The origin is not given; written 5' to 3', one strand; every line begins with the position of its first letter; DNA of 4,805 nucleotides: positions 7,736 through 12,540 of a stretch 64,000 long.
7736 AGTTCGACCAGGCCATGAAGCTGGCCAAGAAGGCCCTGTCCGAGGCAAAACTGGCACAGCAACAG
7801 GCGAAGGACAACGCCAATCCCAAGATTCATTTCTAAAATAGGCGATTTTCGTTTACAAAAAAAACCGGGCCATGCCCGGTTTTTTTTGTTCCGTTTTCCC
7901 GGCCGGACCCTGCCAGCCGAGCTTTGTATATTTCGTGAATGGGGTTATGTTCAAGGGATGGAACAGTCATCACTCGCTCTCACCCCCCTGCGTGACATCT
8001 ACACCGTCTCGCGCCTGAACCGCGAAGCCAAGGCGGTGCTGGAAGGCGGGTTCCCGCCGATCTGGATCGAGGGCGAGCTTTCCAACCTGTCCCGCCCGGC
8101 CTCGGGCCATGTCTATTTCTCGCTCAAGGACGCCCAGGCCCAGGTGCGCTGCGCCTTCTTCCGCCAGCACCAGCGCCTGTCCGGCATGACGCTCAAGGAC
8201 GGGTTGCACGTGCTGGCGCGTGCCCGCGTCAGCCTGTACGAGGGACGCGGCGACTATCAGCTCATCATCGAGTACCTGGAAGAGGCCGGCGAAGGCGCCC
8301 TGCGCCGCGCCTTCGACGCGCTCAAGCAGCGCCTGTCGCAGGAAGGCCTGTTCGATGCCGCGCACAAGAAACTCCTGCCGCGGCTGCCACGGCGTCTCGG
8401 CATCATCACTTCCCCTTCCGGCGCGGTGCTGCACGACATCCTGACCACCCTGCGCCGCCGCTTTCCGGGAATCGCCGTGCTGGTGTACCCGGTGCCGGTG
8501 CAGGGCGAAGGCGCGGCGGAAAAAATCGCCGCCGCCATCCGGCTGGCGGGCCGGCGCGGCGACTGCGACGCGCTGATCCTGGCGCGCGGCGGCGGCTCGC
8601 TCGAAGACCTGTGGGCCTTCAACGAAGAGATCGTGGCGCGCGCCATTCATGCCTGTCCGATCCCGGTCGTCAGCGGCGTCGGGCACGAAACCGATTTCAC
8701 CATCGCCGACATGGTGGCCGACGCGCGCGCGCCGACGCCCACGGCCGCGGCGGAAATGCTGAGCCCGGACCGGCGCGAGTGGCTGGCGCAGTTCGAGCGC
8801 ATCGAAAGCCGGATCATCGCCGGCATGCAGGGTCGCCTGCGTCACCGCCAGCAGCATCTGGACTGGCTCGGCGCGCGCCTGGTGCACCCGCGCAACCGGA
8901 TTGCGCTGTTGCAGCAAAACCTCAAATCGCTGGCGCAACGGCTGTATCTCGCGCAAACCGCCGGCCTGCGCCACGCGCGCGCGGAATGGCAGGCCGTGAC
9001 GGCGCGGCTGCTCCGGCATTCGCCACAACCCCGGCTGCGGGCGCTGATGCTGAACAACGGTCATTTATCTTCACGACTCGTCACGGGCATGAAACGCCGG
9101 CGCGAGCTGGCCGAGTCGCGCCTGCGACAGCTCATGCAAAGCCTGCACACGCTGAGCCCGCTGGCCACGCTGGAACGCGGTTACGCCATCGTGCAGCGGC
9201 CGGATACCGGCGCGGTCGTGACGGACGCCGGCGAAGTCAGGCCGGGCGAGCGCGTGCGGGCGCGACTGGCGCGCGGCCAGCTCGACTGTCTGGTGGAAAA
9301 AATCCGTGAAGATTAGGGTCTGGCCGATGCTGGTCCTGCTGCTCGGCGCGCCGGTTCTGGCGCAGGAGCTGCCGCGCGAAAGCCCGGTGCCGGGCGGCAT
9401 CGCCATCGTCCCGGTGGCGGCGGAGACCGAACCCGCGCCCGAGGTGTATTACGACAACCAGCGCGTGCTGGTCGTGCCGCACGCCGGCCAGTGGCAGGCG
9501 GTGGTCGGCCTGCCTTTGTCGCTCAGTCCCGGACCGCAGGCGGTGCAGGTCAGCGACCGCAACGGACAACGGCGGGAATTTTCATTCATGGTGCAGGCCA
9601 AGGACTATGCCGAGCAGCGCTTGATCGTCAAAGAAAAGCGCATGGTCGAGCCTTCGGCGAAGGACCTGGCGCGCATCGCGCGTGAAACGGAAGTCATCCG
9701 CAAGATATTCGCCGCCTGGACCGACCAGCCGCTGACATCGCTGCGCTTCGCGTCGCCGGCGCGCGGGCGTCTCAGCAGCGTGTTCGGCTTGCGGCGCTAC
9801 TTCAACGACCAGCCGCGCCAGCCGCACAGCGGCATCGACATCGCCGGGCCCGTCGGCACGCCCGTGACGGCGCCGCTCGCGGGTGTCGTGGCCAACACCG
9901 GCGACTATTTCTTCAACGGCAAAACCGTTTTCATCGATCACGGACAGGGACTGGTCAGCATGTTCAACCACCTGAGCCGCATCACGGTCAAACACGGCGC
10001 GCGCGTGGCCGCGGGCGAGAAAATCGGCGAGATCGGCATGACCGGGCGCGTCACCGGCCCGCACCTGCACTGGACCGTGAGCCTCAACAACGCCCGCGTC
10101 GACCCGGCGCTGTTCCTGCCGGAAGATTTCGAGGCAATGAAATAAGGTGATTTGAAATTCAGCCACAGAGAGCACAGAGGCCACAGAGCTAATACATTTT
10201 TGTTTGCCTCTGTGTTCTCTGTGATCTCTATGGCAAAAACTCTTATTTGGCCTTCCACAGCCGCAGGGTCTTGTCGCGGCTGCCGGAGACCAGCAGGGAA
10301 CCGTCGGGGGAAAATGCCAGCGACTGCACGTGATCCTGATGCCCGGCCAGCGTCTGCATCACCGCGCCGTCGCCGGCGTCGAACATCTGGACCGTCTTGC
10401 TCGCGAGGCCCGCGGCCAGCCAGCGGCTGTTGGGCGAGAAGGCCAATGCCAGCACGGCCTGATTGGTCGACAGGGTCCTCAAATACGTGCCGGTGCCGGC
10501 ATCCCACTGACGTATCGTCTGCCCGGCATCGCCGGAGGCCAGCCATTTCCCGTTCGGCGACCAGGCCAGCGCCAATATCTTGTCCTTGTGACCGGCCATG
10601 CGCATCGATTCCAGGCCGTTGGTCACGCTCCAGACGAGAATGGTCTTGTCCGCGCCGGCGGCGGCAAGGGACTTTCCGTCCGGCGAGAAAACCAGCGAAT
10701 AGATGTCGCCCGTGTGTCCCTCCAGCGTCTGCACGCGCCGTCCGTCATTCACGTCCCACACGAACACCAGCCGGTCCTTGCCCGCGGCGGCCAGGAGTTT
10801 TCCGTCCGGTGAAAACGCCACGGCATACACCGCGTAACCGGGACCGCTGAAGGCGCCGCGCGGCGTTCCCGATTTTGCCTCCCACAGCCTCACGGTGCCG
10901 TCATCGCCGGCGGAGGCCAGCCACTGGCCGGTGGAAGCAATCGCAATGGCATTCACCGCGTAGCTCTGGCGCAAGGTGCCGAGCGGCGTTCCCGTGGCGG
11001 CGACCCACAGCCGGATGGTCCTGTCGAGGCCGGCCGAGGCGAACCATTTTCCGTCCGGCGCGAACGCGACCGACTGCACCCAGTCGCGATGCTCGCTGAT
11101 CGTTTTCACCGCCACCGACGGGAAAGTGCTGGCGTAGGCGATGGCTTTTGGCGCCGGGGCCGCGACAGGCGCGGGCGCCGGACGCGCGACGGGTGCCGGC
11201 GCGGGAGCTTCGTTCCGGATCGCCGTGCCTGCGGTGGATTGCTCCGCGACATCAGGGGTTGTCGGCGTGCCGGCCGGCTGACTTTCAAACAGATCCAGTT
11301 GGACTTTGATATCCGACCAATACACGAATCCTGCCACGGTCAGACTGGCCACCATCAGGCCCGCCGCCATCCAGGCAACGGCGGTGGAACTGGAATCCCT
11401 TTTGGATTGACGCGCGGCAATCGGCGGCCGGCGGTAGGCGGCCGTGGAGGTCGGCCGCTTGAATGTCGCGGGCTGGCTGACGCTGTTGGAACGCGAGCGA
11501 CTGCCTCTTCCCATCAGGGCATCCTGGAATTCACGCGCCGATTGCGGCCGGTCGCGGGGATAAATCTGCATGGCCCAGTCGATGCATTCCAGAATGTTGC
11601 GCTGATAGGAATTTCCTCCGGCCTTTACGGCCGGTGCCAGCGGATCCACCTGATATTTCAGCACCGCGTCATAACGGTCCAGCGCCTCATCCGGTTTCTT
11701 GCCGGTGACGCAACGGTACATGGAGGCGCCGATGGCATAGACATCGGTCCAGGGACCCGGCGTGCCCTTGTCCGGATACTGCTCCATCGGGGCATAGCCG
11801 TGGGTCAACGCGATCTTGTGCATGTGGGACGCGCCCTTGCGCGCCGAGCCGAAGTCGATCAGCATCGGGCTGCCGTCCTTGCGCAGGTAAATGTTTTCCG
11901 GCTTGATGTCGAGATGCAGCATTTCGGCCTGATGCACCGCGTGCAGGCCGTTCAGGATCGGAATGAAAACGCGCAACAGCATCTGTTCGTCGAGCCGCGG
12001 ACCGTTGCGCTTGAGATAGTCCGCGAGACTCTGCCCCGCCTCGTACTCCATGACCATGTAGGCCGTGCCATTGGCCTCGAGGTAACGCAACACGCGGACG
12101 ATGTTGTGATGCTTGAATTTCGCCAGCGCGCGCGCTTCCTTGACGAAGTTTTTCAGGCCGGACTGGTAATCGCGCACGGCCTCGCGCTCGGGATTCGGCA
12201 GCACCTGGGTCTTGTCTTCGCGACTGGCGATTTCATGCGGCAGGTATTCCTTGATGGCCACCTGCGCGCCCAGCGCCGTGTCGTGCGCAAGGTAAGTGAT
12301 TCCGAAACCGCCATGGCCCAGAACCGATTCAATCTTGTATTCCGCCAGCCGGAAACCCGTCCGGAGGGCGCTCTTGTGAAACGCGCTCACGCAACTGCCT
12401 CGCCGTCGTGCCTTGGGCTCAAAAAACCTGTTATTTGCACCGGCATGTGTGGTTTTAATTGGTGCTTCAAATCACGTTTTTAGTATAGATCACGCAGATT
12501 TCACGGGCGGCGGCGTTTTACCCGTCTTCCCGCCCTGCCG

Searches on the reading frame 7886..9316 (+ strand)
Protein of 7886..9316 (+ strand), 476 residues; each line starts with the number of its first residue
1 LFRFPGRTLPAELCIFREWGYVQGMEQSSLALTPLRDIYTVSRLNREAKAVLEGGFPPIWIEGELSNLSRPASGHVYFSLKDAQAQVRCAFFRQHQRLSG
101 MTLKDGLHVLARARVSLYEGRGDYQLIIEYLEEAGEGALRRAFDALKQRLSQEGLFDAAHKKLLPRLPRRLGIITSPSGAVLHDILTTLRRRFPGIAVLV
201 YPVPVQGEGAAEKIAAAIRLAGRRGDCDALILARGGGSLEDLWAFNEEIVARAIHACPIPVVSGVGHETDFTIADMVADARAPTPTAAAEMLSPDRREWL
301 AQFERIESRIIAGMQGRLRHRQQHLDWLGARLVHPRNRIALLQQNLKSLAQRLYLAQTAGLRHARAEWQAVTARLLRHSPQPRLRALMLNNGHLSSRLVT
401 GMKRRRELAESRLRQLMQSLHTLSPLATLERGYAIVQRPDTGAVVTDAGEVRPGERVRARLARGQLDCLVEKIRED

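Call 55: search_protein_families(library=ncbifam, proteins=[window:7886-9316:+], max_evalue=1e-10)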
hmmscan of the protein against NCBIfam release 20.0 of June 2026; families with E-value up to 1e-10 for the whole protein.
window:7886-9316:+ (476 aa): 1 family
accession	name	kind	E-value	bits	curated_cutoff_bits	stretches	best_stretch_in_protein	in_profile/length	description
TIGR00237.1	xseA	equivalog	1.1e-145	485.7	180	2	40-384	1-348/389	exodeoxyribonuclease VII large subunit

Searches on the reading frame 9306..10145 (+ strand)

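Call 55: search_protein_families(library=ncbifam, proteins=[window:9306-10145:+], max_evalue=1e-10)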
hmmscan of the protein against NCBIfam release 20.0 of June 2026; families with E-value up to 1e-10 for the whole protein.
window:9306-10145:+ (279 aa): 9 families
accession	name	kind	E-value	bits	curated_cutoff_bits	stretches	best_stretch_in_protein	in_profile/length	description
NF052530.1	Heli_ShapePgp3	exception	2.7e-45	154.6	300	1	30-271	24-264/270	peptidoglycan metallopeptidase Pgp3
NF053824.1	PdgNdpepShyC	equivalog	3.4e-25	88.8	700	1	155-261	276-383/429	peptidoglycan DD-endopeptidase ShyC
NF053825.1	PdgNdpepShyA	equivalog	9e-24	83.9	700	1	153-266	274-388/425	peptidoglycan DD-endopeptidase ShyA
NF008652.0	PRK11649.1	equivalog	6.7e-22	77.8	341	1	146-267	284-406/439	murein DD-endopeptidase MepM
NF041208.1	celldiv_DipM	equivalog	1.7e-20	73.7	740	1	144-271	296-417/419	cell division endopeptidase DipM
NF052336.1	PdgHdaseHSB100310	equivalog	4.1e-18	65.8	500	1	145-263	32-146/316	peptidoglycan hydrolase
NF050804.1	CellDivDipMCaul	equivalog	3.1e-17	62.6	900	1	147-272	506-633/634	cell division endopeptidase DipM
NF052529.1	PG_M23_Pgp6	exception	1.9e-13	49.9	600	1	173-268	334-429/452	peptidoglycan metallopeptidase Pgp6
NF040883.1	amid_act_ActS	equivalog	5.7e-13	48.7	375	1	135-274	104-236/242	amidase activator ActS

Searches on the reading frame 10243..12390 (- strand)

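Call 55: search_protein_families(library=ncbifam, proteins=[window:10243-12390:-], max_evalue=1e-10)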
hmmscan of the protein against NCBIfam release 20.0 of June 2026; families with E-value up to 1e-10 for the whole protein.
window:10243-12390:- (715 aa): 8 families
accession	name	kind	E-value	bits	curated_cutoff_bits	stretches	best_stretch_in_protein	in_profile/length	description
NF033483.0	PknB_PASTA_kin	equivalog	5.7e-41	141.2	450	1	18-331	9-303/563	Stk1 family PASTA domain-containing Ser/Thr kinase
NF047741.1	antiphage_MADS6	equivalog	6.8e-35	120.7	460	1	139-307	302-472/612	methylation-associated defense system protein kinase MAD6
NF052427.1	StpK7MSMEG_1200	equivalog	2.1e-26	92.5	900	1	15-380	6-339/601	serine/threonine protein kinase StpK7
NF038150.1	lanthi_synth_IV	equivalog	2.8e-26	92.1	650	1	17-305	190-460/851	class IV lanthionine synthetase LanL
NF038151.1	lanthi_synth_III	equivalog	3.7e-17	62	575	1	16-238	220-433/833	class III lanthionine synthetase LanKC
NF033442.0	BREX_PglW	equivalog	1.6e-15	55.9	990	1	80-190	553-667/1391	BREX system serine/threonine kinase PglW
NF009651.0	PRK13184.1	equivalog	3.5e-13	48.4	839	1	17-185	3-162/932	serine/threonine-protein kinase PknD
TIGR03903.1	TOMM_kin_cyc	equivalog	1.4e-12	46.4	705.75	1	78-232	21-187/1267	TOMM system kinase/cyclase fusion protein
